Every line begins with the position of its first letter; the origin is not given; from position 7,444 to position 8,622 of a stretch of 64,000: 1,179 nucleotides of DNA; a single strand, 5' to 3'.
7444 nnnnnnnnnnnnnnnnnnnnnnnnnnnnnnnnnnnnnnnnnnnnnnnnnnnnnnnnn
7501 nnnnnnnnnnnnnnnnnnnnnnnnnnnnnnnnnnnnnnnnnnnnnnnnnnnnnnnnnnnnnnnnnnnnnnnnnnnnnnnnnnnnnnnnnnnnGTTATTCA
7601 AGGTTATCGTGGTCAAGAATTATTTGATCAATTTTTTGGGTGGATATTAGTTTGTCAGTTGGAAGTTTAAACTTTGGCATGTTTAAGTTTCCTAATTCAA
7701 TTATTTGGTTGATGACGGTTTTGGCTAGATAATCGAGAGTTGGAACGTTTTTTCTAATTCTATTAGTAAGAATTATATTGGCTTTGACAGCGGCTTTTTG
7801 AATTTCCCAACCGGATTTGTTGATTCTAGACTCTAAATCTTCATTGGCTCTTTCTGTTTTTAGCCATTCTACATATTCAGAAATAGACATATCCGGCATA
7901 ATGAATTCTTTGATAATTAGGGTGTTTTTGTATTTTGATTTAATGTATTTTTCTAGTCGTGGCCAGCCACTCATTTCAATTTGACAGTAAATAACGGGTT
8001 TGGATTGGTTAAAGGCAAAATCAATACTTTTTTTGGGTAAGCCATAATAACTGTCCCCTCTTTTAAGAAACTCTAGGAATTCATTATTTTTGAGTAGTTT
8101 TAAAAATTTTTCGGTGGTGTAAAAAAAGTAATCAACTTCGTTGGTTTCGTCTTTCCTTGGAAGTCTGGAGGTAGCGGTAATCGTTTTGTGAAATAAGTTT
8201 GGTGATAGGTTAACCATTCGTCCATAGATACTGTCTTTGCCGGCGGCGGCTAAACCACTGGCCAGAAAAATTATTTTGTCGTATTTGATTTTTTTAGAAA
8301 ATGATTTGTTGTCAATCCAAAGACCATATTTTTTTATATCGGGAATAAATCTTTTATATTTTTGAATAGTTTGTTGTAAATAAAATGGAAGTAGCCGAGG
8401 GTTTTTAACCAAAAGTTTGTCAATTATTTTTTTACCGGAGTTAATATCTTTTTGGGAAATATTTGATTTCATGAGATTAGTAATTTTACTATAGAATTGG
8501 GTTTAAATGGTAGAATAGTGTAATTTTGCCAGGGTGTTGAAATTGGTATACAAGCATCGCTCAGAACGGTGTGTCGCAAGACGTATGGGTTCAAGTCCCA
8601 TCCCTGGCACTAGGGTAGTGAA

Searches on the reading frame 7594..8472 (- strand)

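Call 89: search_protein_families(library=ncbifam, proteins=[window:7594-8472:-], max_evalue=0.00001)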
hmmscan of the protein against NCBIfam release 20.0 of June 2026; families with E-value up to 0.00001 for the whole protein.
window:7594-8472:- (292 aa): 3 families
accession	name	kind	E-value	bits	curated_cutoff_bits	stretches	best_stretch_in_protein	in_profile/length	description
TIGR03263.1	guanyl_kin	equivalog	3.5e-24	85.4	160.45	1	68-246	3-174/180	guanylate kinase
NF011325.0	PRK14738.1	equivalog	2.5e-19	69.4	263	1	67-229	14-169/206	guanylate kinase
NF011324.0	PRK14737.1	equivalog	1.7e-17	63.7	318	1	68-243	7-175/187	guanylate kinase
